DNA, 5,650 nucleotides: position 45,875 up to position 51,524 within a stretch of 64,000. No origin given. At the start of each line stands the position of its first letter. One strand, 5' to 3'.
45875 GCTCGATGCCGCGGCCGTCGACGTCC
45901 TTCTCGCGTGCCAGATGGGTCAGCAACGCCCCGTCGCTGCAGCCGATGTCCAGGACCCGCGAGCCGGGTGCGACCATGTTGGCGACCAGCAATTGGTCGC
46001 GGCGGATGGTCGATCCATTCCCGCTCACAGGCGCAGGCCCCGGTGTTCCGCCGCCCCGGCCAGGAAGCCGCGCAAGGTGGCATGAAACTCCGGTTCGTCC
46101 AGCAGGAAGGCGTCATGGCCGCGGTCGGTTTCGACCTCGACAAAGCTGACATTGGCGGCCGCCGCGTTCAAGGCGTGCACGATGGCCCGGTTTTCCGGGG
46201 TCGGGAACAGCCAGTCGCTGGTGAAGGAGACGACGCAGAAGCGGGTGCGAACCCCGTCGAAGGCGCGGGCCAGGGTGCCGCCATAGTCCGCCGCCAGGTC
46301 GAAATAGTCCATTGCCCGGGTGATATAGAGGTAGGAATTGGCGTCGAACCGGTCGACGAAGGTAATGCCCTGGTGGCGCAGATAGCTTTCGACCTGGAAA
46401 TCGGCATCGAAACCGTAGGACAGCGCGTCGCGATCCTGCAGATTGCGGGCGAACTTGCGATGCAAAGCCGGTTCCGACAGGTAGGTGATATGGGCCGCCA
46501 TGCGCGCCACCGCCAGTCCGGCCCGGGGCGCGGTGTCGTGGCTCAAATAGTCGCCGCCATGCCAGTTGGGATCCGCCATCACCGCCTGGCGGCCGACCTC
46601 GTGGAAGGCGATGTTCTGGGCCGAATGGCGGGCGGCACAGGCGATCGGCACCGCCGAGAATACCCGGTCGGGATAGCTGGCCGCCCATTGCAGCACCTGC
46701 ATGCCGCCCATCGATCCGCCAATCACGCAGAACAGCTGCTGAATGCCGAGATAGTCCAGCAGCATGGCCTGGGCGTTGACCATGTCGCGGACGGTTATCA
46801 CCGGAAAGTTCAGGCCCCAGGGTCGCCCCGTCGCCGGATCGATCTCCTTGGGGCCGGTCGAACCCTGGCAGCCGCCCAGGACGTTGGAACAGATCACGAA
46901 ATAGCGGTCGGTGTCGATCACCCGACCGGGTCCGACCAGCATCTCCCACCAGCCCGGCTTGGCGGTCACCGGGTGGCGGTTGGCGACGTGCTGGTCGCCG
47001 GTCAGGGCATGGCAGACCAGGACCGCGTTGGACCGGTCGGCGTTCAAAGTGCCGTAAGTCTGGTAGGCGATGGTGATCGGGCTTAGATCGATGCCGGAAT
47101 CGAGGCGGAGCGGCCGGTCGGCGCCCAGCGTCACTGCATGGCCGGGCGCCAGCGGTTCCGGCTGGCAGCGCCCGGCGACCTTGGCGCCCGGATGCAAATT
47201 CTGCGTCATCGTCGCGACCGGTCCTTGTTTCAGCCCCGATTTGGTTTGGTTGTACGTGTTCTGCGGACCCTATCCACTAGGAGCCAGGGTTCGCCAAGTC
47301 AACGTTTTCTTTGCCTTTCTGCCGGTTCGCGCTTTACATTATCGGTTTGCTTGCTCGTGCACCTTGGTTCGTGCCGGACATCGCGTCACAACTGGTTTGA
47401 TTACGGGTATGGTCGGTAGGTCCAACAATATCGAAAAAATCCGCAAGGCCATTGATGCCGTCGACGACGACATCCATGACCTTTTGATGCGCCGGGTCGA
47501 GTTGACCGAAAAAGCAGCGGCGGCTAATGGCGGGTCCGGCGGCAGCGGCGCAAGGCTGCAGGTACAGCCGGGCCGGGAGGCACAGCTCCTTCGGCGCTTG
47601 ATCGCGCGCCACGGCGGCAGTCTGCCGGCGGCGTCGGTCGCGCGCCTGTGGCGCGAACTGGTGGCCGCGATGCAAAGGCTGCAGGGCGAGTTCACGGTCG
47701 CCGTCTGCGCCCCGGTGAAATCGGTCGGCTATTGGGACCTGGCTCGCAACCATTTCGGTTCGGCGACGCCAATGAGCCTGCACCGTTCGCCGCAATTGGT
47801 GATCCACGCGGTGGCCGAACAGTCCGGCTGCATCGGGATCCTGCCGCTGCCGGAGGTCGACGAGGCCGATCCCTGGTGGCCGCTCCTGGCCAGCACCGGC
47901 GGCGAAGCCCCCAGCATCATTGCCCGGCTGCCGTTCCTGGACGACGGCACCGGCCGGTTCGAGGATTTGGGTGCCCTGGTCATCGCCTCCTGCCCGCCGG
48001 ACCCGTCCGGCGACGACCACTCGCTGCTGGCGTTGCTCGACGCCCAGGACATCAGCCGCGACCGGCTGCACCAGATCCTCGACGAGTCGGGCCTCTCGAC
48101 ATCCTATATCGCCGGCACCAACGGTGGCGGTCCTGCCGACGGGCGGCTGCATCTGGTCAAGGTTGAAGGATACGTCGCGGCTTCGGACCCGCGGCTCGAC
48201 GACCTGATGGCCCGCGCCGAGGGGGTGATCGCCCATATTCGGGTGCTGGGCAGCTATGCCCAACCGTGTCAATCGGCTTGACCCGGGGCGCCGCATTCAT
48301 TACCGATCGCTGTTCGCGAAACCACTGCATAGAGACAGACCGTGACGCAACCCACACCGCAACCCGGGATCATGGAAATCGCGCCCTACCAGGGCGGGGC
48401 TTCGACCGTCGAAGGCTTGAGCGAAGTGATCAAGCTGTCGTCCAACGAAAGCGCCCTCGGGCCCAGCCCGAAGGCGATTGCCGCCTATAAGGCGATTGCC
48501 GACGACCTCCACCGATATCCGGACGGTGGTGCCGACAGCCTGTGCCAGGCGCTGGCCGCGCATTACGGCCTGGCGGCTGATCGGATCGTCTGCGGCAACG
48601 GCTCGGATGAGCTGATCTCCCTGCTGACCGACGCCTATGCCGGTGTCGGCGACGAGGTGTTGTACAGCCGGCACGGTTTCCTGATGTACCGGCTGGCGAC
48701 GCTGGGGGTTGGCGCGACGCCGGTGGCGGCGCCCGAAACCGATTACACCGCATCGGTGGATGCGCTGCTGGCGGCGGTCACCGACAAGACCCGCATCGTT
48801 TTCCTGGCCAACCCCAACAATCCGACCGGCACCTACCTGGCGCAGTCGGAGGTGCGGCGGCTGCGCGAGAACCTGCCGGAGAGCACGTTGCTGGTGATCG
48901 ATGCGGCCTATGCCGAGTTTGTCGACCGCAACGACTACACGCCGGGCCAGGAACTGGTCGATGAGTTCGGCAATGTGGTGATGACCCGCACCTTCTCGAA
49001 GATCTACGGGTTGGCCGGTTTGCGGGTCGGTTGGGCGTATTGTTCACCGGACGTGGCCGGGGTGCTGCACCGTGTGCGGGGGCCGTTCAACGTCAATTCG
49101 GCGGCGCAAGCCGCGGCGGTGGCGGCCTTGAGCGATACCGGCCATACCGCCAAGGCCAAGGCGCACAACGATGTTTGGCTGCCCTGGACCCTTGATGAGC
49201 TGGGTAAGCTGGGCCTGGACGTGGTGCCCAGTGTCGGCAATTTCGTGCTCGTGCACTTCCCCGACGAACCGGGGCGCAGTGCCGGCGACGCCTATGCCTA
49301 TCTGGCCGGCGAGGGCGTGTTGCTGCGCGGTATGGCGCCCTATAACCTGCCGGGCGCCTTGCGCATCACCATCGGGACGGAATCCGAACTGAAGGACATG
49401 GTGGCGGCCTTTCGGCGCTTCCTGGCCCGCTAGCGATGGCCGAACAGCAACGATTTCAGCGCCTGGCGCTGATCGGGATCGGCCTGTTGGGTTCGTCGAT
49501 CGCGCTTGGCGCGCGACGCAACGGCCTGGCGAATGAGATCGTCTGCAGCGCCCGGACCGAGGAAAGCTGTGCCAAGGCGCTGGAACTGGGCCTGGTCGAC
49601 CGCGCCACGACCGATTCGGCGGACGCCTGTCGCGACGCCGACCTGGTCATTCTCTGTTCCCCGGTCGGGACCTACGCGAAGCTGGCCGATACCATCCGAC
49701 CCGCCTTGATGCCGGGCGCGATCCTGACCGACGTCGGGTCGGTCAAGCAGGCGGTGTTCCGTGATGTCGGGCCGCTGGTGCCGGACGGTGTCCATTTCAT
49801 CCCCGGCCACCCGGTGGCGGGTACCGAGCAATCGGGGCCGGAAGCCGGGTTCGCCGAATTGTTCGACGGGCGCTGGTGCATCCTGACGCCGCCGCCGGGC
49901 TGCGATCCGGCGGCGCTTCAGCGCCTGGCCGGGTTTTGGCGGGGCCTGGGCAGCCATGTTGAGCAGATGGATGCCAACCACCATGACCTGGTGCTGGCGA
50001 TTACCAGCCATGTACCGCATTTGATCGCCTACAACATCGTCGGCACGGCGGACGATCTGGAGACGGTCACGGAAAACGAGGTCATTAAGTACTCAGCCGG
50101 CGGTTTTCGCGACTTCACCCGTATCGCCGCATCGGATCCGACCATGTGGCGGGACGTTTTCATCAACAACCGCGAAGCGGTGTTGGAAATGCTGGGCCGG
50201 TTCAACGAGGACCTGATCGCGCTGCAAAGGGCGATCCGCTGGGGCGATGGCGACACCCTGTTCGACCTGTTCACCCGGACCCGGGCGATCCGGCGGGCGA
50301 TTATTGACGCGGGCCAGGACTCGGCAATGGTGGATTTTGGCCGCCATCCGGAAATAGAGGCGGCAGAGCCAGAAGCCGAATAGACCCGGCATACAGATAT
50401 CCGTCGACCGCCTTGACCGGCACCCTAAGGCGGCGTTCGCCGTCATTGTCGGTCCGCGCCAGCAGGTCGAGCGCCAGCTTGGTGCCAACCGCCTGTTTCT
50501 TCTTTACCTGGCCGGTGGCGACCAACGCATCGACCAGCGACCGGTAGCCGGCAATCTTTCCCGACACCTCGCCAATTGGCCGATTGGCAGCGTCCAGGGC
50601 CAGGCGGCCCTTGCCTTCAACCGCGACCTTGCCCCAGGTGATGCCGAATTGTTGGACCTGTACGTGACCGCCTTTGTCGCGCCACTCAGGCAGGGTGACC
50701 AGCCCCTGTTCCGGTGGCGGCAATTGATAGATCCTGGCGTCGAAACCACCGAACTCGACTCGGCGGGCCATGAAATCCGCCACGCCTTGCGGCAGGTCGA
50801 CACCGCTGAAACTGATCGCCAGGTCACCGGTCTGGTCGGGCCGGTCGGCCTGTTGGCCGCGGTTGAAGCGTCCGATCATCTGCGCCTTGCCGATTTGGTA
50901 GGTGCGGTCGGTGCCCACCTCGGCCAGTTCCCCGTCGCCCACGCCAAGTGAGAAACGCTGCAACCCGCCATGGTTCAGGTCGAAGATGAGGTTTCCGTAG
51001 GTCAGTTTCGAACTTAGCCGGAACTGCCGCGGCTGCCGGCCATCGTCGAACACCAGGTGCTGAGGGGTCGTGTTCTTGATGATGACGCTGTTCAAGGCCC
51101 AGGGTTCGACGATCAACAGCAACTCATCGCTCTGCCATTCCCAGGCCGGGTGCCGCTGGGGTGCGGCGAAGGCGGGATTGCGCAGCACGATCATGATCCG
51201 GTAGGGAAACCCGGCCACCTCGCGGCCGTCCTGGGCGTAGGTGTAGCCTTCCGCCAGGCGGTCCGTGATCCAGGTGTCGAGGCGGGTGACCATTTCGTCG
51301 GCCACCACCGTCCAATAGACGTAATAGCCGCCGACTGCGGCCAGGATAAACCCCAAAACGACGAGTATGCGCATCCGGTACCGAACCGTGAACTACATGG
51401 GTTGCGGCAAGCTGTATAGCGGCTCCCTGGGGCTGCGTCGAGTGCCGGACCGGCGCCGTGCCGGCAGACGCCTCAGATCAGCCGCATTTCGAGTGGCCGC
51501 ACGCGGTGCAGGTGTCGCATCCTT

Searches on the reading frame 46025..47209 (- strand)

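Call 8: search_protein_families(library=pfam, proteins=[window:46025-47209:-], max_evalue=0.001)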
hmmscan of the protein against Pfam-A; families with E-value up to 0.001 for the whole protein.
window:46025-47209:- (394 aa): 1 family
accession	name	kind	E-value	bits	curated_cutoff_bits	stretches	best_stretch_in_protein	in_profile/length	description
PF00561.26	Abhydrolase_1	-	8.1e-21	75.2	25.8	1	61-370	1-243/245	alpha/beta hydrolase fold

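Call 24: search_protein_families(library=ncbifam, proteins=[window:46025-47209:-], max_evalue=0.001)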
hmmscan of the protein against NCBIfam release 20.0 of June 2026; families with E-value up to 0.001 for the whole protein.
window:46025-47209:- (394 aa): 11 families
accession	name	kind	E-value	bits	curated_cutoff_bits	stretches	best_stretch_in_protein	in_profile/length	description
NF001209.0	PRK00175.1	equivalog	1.7e-170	566.9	331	1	23-389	12-378/381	homoserine O-acetyltransferase MetX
NF047916.1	MetX_succinyl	exception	2.9e-150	500.4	560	1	28-384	10-367/370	homoserine O-succinyltransferase MetX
TIGR01392.2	MetX_acetyl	equivalog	2.5e-148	493.9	500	1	32-383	3-350/351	homoserine O-acetyltransferase MetX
NF047917.1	MetX_acetyl_MTB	exception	7.9e-107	357.5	475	1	34-383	15-359/361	homoserine O-acetyltransferase MetX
NF005262.1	PRK06765.1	equivalog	2.2e-77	260.5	450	1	37-383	15-365/366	E22 family MetX-like putative esterase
NF005757.0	PRK07581.1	subfamily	4.5e-50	170.4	332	1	34-377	15-327/339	hypothetical protein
NF006449.0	PRK08775.1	equivalog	1.6e-32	112.8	296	1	43-384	45-338/344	homoserine O-succinyltransferase MetX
NF047915.1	homoser_Ac_Staph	exception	6.6e-30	104.5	500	1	39-383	18-313/320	homoserine O-acetyltransferase MetX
NF005071.0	PRK06489.1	equivalog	3.4e-28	98.8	305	1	35-307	41-287/362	hypothetical protein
NF051488.1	bifunc_PcaDC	exception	6.8e-06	25.5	390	1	138-197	59-117/375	bifunctional 3-oxoadipate enol-lactonase/4-carboxymuconolactone decarboxylase PcaDC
TIGR02427.1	protocat_pcaD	equivalog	0.00059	19.3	255.85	0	138-194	60-115/251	3-oxoadipate enol-lactonase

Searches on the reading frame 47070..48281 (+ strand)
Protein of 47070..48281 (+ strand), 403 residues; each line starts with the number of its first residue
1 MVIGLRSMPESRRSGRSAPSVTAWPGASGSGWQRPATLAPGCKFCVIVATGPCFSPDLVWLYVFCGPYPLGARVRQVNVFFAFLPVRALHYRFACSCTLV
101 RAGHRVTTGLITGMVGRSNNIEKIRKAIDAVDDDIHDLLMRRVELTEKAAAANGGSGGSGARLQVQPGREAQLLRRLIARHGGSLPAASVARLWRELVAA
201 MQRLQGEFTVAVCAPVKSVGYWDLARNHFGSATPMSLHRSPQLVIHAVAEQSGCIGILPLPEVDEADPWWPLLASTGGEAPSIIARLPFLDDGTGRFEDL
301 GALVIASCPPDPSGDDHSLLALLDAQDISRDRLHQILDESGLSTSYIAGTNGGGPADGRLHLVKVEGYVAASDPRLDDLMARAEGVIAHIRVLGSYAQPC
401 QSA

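Call 8: search_protein_families(library=pfam, proteins=[window:47070-48281:+], max_evalue=0.001)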
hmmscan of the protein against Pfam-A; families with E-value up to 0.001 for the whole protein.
window:47070-48281:+ (403 aa): 1 family
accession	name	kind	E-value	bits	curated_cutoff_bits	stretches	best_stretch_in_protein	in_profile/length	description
PF01817.26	CM_2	-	4.8e-12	46.4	27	1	124-205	1-79/80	Chorismate mutase type II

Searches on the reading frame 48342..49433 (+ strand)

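Call 8: search_protein_families(library=pfam, proteins=[window:48342-49433:+], max_evalue=0.001)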
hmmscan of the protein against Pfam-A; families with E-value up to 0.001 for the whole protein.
window:48342-49433:+ (363 aa): 2 families
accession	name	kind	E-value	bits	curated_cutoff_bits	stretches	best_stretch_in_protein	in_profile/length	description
PF00155.27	Aminotran_1_2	-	2.1e-53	182.3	19.7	1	28-356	2-360/361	Aminotransferase class I and II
PF01041.23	DegT_DnrJ_EryC1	-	0.00015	21.6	19.8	1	67-156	29-119/360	DegT/DnrJ/EryC1/StrS aminotransferase family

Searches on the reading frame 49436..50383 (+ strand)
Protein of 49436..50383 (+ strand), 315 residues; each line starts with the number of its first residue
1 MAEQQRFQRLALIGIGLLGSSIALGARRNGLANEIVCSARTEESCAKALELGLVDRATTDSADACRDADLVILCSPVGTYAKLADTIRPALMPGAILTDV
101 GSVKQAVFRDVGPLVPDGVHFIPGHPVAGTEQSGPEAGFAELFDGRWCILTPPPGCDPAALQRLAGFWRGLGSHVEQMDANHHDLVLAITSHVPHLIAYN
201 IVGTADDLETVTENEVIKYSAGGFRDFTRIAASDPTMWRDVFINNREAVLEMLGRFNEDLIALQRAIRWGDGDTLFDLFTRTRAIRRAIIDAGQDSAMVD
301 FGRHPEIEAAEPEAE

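Call 35: search_protein_families(library=pfam, proteins=[window:49436-50383:+], max_evalue=0.00001)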
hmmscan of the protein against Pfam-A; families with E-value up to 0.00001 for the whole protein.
window:49436-50383:+ (315 aa): 4 families
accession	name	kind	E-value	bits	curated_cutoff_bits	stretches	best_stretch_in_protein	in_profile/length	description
PF02153.23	PDH_N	-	2.8e-37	128.1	26.5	1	22-176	1-153/154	Prephenate dehydrogenase, nucleotide-binding domain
PF20463.3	PDH_C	-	2.9e-27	95.4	22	1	179-279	1-100/102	Prephenate dehydrogenase, dimerization domain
PF03807.23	F420_oxidored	-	3.1e-11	44.1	21.6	1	9-100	1-91/94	NADP oxidoreductase coenzyme F420-dependent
PF03446.21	NAD_binding_2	-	2.5e-06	28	21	1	10-132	2-124/161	NAD binding domain of 6-phosphogluconate dehydrogenase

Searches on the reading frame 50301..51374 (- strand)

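Call 35: search_protein_families(library=pfam, proteins=[window:50301-51374:-], max_evalue=0.00001)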
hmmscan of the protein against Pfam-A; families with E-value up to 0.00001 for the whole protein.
window:50301-51374:- (357 aa): 1 family
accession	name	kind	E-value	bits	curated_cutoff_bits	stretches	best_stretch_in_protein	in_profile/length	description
PF09898.14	DUF2125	-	5.5e-46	158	24.2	1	21-338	1-319/319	Uncharacterized protein conserved in bacteria (DUF2125)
